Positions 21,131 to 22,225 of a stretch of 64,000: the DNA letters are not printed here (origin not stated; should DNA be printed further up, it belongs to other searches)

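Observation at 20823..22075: RpiB-like plus divergent TIM-like isomerase pair suggests funnelling of tetrulose phosphates to erythrose-4-phosphate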

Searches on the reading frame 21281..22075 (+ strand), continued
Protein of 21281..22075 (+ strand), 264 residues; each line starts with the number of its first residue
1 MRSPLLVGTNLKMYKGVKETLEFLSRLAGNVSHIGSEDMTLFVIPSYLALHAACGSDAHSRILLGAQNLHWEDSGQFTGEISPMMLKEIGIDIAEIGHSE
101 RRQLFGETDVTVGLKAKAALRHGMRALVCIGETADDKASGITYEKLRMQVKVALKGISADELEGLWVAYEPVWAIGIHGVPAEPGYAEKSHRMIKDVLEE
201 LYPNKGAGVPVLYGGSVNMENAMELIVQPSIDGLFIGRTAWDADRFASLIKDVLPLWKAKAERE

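Call 22: get_annotated_region(hit=H6, flank=12000)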
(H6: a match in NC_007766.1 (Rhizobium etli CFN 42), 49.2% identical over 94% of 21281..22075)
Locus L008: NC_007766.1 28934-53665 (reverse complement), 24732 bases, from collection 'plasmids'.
description: Rhizobium etli CFN 42 plasmid p42f, complete sequence
organism: Rhizobium etli CFN 42 (NCBI taxid 347834)
taxonomy: Bacteria; Pseudomonadota; Alphaproteobacteria; Hyphomicrobiales; Rhizobiaceae; Rhizobium; Rhizobium etli; Rhizobium etli CFN 42
host: -; source: -; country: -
typing (MOB-suite, as given by PLSDB): non-mobilizable
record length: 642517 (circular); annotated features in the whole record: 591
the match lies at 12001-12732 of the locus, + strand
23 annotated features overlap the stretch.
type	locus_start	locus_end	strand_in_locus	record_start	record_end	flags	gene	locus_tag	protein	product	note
CDS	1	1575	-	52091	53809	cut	-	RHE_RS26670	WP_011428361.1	GH32 C-terminal domain-containing protein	-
CDS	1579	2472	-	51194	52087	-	-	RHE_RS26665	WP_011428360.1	carbohydrate ABC transporter permease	GO:0008643 - carbohydrate transport [Evidence IEA]; GO:0055085 - transmembrane transport [Evidence IEA]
CDS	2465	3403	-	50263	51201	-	-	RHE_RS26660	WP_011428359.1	sugar ABC transporter permease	-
CDS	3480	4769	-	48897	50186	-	-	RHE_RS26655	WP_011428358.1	sugar ABC transporter substrate-binding protein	-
CDS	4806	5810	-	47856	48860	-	-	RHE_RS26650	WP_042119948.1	LacI family DNA-binding transcriptional regulator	-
CDS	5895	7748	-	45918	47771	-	-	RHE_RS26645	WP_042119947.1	ABC transporter ATP-binding protein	-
CDS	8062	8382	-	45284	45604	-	-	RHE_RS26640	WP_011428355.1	hypothetical protein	-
CDS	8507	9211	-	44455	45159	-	-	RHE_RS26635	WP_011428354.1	transcriptional regulator NanR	-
CDS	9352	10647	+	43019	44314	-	oiaX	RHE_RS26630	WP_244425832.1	3-oxo-isoapionate-4-phosphate decarboxylase OiaX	GO:0005975 - carbohydrate metabolic process [Evidence IEA]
CDS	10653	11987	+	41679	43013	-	-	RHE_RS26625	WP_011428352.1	four-carbon acid sugar kinase family protein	-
CDS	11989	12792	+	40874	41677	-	-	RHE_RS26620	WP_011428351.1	triose-phosphate isomerase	-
CDS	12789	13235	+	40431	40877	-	-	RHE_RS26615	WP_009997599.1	RpiB/LacA/LacB family sugar-phosphate isomerase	-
CDS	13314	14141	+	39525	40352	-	-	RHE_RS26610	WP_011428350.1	phosphogluconate dehydrogenase C-terminal domain-containing protein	-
CDS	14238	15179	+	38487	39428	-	-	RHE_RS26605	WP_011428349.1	D-ribose ABC transporter substrate-binding protein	-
CDS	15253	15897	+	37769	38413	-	-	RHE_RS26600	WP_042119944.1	DUF2291 domain-containing protein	-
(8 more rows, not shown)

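Call 23: get_annotated_region(hit=H4, flank=12000)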
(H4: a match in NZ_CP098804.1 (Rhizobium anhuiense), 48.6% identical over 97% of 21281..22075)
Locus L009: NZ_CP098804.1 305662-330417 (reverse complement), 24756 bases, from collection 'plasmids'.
description: Rhizobium anhuiense bv. trifolii strain T24 plasmid pRA_T24_2, complete sequence
organism: Rhizobium anhuiense (NCBI taxid 2018689)
taxonomy: Bacteria; Pseudomonadota; Alphaproteobacteria; Hyphomicrobiales; Rhizobiaceae; Rhizobium; Rhizobium anhuiense
host: -; source: Trifolium dubium,Cell culture; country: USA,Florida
typing (MOB-suite, as given by PLSDB): non-mobilizable
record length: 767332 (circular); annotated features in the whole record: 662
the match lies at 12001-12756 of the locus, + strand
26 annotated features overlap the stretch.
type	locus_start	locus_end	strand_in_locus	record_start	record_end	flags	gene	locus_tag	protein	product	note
CDS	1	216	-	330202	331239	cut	-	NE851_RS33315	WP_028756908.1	transketolase family protein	-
CDS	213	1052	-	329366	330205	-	-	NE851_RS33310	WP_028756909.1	transketolase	-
CDS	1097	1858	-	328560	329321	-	-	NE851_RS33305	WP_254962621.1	SDR family NAD(P)-dependent oxidoreductase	-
CDS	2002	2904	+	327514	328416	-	-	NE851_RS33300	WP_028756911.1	LysR substrate-binding domain-containing protein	-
CDS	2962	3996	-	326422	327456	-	-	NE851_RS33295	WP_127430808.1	L-idonate 5-dehydrogenase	-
CDS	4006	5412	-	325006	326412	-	-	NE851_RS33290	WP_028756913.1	TRAP transporter large permease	GO:0008643 - carbohydrate transport [Evidence IEA]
CDS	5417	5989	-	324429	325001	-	-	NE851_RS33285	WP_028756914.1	TRAP transporter small permease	-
CDS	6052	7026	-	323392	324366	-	-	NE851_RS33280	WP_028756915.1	sialic acid TRAP transporter substrate-binding protein SiaP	-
CDS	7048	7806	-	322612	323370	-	-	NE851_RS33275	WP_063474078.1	FadR/GntR family transcriptional regulator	-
CDS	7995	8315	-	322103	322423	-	-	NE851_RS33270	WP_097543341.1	hypothetical protein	-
CDS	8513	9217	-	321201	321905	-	-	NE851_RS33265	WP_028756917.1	transcriptional regulator NanR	-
CDS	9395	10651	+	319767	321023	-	-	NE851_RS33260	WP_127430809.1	3-oxo-isoapionate-4-phosphate decarboxylase OiaX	-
CDS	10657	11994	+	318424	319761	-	-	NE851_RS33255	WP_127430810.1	four-carbon acid sugar kinase family protein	-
CDS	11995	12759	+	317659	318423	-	-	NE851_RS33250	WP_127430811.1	triose-phosphate isomerase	-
CDS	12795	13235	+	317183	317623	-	-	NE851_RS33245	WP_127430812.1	RpiB/LacA/LacB family sugar-phosphate isomerase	-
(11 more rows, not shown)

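Call 33: search_solved_structures(query=window:21281-22075:+, max_evalue=1e-20, show_alignments=3)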
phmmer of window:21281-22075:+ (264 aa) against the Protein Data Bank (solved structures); distinct sequences matched with E-value up to 1e-20: 182 (the best 60 are shown).
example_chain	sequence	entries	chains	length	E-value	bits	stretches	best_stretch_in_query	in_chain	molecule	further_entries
11ef_A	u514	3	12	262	7.9e-59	202.5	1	6-250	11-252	L-erythrulose-1-phosphate isomerase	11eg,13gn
7rgc_A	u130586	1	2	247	9.5e-52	179.3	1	5-250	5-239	Triosephosphate isomerase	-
1b9b_A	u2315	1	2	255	1.7e-51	178.5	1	5-240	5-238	PROTEIN (TRIOSEPHOSPHATE ISOMERASE)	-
7n8u_A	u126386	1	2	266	6.2e-44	153.7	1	1-256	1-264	Triosephosphate isomerase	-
1btm_A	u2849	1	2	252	2.9e-43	151.5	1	2-250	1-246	TRIOSEPHOSPHATE ISOMERASE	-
9quu_A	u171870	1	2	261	6.8e-43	150.3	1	2-249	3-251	Triosephosphate isomerase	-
3m9y_A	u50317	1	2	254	8.2e-43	150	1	1-251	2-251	Triosephosphate isomerase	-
3uwu_A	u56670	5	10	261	9.1e-43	149.9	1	1-251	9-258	Triosephosphate isomerase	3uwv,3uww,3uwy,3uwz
4y8f_A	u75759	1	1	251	9.4e-43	149.9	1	1-250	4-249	Triosephosphate Isomerase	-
3krs_A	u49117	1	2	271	1.1e-42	149.6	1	6-250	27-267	Triosephosphate isomerase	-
4y96_A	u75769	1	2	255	1.2e-42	149.5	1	33-251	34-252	Triosephosphate Isomerase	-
2btm_A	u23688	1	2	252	5e-42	147.5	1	2-250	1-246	PROTEIN (TRIOSEPHOSPHATE ISOMERASE)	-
1tre_A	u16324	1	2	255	5.9e-42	147.2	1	1-252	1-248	TRIOSEPHOSPHATE ISOMERASE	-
6bve_A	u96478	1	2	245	7.3e-42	146.9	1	5-250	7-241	Triosephosphate isomerase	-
4iot_A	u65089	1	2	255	1.1e-41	146.3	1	1-252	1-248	Triosephosphate isomerase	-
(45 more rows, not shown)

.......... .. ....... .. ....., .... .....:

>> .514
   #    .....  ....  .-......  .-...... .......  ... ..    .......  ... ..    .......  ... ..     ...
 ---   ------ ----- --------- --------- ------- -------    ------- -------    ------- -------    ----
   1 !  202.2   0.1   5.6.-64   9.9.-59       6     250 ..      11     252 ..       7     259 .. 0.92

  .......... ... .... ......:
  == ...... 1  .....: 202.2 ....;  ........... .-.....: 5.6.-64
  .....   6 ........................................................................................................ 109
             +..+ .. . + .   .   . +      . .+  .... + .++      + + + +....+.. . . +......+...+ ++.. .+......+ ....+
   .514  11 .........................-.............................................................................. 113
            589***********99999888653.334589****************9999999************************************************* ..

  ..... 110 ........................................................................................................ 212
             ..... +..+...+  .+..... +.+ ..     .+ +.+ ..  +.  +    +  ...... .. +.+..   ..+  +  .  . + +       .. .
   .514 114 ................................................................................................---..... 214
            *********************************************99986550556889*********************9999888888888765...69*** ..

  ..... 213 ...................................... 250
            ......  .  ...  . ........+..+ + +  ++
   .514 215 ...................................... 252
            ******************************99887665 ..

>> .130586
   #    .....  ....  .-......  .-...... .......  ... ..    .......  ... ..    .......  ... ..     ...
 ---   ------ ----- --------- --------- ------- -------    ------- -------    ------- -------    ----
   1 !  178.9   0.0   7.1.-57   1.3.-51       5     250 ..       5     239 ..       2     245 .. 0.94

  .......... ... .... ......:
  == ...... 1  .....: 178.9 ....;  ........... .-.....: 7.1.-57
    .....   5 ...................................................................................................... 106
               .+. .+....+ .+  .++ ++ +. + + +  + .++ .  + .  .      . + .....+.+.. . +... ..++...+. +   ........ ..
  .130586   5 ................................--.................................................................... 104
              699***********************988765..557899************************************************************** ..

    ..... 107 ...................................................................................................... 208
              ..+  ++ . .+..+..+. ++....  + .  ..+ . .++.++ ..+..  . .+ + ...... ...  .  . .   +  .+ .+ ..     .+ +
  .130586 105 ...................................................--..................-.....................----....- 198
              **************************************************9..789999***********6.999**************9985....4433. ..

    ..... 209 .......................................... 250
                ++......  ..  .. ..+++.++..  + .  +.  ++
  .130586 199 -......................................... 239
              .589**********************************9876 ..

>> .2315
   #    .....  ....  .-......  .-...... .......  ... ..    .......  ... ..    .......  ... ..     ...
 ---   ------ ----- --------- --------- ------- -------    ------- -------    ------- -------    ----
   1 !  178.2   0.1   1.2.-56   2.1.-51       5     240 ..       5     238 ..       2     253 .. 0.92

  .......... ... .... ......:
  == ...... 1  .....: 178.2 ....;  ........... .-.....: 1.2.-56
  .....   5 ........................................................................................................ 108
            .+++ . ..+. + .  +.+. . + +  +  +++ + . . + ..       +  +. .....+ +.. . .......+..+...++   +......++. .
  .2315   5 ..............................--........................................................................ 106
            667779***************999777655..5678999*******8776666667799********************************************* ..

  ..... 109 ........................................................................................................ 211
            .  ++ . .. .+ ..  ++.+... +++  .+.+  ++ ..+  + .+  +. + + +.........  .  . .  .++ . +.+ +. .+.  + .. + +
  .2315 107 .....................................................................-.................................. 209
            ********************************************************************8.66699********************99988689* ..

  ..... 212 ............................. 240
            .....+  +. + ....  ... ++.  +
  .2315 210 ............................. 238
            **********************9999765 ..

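Call 62: predict_structure(alignment_id=A2)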
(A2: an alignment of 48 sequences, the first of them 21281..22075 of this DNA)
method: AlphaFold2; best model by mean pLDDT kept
length: 264 residues; sequences in the alignment: 48
mean_pLDDT: 94.4   pTM: 0.92
mean pLDDT of the five models: 94.4, 94.0, 93.5, 93.3, 93.0
residues with pLDDT >= 90: 223; 70-90: 39; 50-70: 2; < 50: 0
segments of 3 or more residues with pLDDT < 50: none
pLDDT, mean of each block of 10 residues (from residue 1): 91 91 98 97 95 95 94 86 95 93 91 98 98 95 98 97 97 81 95 98 97 92 97 94 97 98 90
secondary structure, 60 per line:
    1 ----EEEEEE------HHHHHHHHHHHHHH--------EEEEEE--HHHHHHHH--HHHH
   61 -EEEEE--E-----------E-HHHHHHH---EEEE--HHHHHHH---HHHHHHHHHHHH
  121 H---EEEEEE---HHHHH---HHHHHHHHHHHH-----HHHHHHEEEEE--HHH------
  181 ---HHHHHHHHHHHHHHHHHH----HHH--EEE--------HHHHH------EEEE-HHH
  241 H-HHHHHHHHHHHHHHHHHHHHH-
elements in order: E5-10 H17-30 E39-44 H47-54 H57-60 E62-66 H83-89 E93-96 H99-105 H109-121 E125-130 H134-138 H142-153 H159-164 E165-169 H184-201 E211-213 H222-226 E233-236 H238-241 H243-263

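Call 64: fold_search(model_id=the predicted structure, library=pdb)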
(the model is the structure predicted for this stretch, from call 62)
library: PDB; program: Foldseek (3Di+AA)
matches with E <= 10: 1817; with E <= 0.001: 621
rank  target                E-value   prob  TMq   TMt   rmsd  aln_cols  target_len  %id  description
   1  11eg_B                4.1e-26  1.00  0.86  0.90   2.3       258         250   41  Crystal Structure of L-erythrulose-1-phosphate isomerase from Brucella melitensis (P1 form) (released 2026-03-04)
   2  11ef_A                9.7e-26  1.00  0.85  0.91   2.1       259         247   42  Crystal Structure of L-erythrulose-1-phosphate isomerase from Brucella melitensis (P21 form) (released 2026-03-04)
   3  4y96_A                1.4e-25  1.00  0.89  0.94   1.7       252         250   35  Crystal structure of Triosephosphate Isomerase from Gemmata obscuriglobus (released 2015-07-15)
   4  11ef_B                1.8e-25  1.00  0.85  0.91   2.2       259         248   42  Crystal Structure of L-erythrulose-1-phosphate isomerase from Brucella melitensis (P21 form) (released 2026-03-04)
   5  11eg_A                3.1e-25  1.00  0.85  0.92   2.2       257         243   41  Crystal Structure of L-erythrulose-1-phosphate isomerase from Brucella melitensis (P1 form) (released 2026-03-04)
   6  9quu_A                4.9e-25  1.00  0.90  0.92   1.8       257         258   36  Triosephosphate isomerase of Rhodococcus sp. JG-3 (released 2025-05-14)
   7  7n8u_A                6.2e-25  1.00  0.91  0.91   2.1       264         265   34  Crystal structure of Triosephosphate isomerase from Candidatus Prometheoarchaeum syntrophicum (released 2022-06-15)
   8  1b9b_B                6.2e-25  1.00  0.89  0.92   1.7       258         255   37  TRIOSEPHOSPHATE ISOMERASE OF THERMOTOGA MARITIMA (released 2000-01-01)
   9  7n8u_B                6.6e-25  1.00  0.90  0.90   2.2       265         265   34  Crystal structure of Triosephosphate isomerase from Candidatus Prometheoarchaeum syntrophicum (released 2022-06-15)
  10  9quu_B                7.4e-25  1.00  0.88  0.91   2.1       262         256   36  Triosephosphate isomerase of Rhodococcus sp. JG-3 (released 2025-05-14)
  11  11eg_D                9.9e-25  1.00  0.85  0.91   2.2       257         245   42  Crystal Structure of L-erythrulose-1-phosphate isomerase from Brucella melitensis (P1 form) (released 2026-03-04)
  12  7rmn_B                1.2e-24  1.00  0.89  0.88   2.2       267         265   34  Crystal structure of triosephosphate isomerase from Verrucomicrobium spinosum (released 2022-08-10)
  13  7rmn_A                3.3e-24  1.00  0.89  0.88   2.2       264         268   34  Crystal structure of triosephosphate isomerase from Verrucomicrobium spinosum (released 2022-08-10)
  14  4ymz_A                3.5e-24  1.00  0.88  0.92   1.8       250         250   34  DHAP bound Leptospira Interrogans Triosephosphate Isomerase (LiTIM) (released 2016-03-09)
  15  2btm_A                3.5e-24  1.00  0.88  0.92   1.8       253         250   32  DOES THE HIS12-LYS13 PAIR PLAY A ROLE IN THE ADAPTATION OF THERMOPHILIC TIMS TO HIGH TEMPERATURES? (released 1999-01-13)
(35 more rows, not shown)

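Call 66: find_encoding_contigs(protein=P0093, flank=7000, max_places=1)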
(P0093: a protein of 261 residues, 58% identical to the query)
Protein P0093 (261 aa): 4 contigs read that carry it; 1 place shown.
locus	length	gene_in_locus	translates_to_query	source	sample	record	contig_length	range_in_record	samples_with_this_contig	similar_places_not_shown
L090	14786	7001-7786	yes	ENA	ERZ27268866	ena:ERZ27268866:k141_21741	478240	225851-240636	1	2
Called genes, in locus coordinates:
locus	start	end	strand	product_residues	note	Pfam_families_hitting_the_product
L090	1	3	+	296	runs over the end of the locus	PF00528:BPD_transp_1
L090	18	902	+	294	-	PF00528:BPD_transp_1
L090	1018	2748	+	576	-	PF06580:His_kinase, PF02518:HATPase_c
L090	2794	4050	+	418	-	PF01408:GFO_IDH_MocA, PF02894:GFO_IDH_MocA_C, PF22725:GFO_IDH_MocA_C3 (weak)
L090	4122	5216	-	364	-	PF00557:Peptidase_M24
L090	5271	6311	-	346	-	PF00356:LacI, PF00532:Peripla_BP_1, PF13377:Peripla_BP_3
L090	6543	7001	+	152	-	PF02502:LacAB_rpiB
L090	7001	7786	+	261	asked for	PF00121:TIM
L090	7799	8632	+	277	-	PF00596:Aldolase_II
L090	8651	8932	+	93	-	PF00936:BMC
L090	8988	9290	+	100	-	PF00936:BMC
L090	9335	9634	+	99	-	PF03319:EutN_CcmL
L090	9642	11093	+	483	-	PF00171:Aldedh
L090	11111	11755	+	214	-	PF06130:PTAC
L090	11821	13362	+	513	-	PF00370:FGGY_N, PF02782:FGGY_C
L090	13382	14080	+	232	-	-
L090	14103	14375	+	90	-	PF03319:EutN_CcmL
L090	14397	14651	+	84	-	PF03319:EutN_CcmL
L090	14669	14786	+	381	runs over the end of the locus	PF00465:Fe-ADH, PF13685:Fe-ADH_2, PF25137:ADH_Fe_C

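Call 67: find_encoding_contigs(protein=P0097, flank=7000, max_places=1)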
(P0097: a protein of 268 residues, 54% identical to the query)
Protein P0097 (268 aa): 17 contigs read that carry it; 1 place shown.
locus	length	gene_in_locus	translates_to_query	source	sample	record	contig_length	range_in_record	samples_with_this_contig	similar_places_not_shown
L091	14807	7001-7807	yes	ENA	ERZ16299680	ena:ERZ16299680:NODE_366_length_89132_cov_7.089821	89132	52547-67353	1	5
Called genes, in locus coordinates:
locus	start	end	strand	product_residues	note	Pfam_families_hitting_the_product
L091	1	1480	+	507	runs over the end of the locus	PF00005:ABC_tran, PF13304:AAA_21 (faint), PF00005:ABC_tran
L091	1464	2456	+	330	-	PF02653:BPD_transp_2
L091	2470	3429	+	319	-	PF02653:BPD_transp_2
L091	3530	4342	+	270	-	PF00753:Lactamase_B, PF23023:Anti-Pycsar_Apyc1 (faint)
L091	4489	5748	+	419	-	PF06792:UPF0261, PF23189:UPF0261_C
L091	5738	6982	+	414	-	PF00016:RuBisCO_large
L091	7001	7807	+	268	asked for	PF00121:TIM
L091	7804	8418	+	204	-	PF00596:Aldolase_II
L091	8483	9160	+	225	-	PF00392:GntR, PF13412:HTH_24 (weak), PF07729:FCD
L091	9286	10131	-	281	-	PF10418:DHODB_Fe-S_bind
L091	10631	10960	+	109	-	-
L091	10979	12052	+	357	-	PF01992:vATP-synt_AC39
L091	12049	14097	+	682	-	PF01496:V_ATPase_I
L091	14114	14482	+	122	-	PF00137:ATP-synt_C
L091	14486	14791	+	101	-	PF01990:ATP-synt_F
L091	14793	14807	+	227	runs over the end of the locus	PF01991:vATP-synt_E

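Call 68: find_encoding_contigs(protein=P0060, flank=7000, max_places=1)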
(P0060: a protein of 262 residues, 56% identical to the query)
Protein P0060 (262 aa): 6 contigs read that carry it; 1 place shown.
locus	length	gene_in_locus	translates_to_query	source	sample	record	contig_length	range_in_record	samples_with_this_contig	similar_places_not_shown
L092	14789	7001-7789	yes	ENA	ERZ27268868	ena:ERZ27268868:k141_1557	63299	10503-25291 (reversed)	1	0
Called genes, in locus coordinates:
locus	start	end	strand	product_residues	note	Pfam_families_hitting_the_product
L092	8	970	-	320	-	PF02653:BPD_transp_2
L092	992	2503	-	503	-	PF00005:ABC_tran, PF13304:AAA_21 (faint), PF00005:ABC_tran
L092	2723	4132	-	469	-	-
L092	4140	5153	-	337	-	PF06580:His_kinase, PF02518:HATPase_c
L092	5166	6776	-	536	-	PF00072:Response_reg, PF12833:HTH_18, PF00165:HTH_AraC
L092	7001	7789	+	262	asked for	PF00121:TIM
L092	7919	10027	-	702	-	PF12437:GSIII_N, PF00120:Gln-synt_C, PF18318:Gln-synt_C-ter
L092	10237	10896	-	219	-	PF04854:DUF624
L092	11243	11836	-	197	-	PF00210:Ferritin (weak), PF02915:Rubrerythrin, PF23458:DUF7130 (weak), PF21349:RUBY_RBDX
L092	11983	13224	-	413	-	PF06245:DUF1015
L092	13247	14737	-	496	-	PF00015:MCPsignal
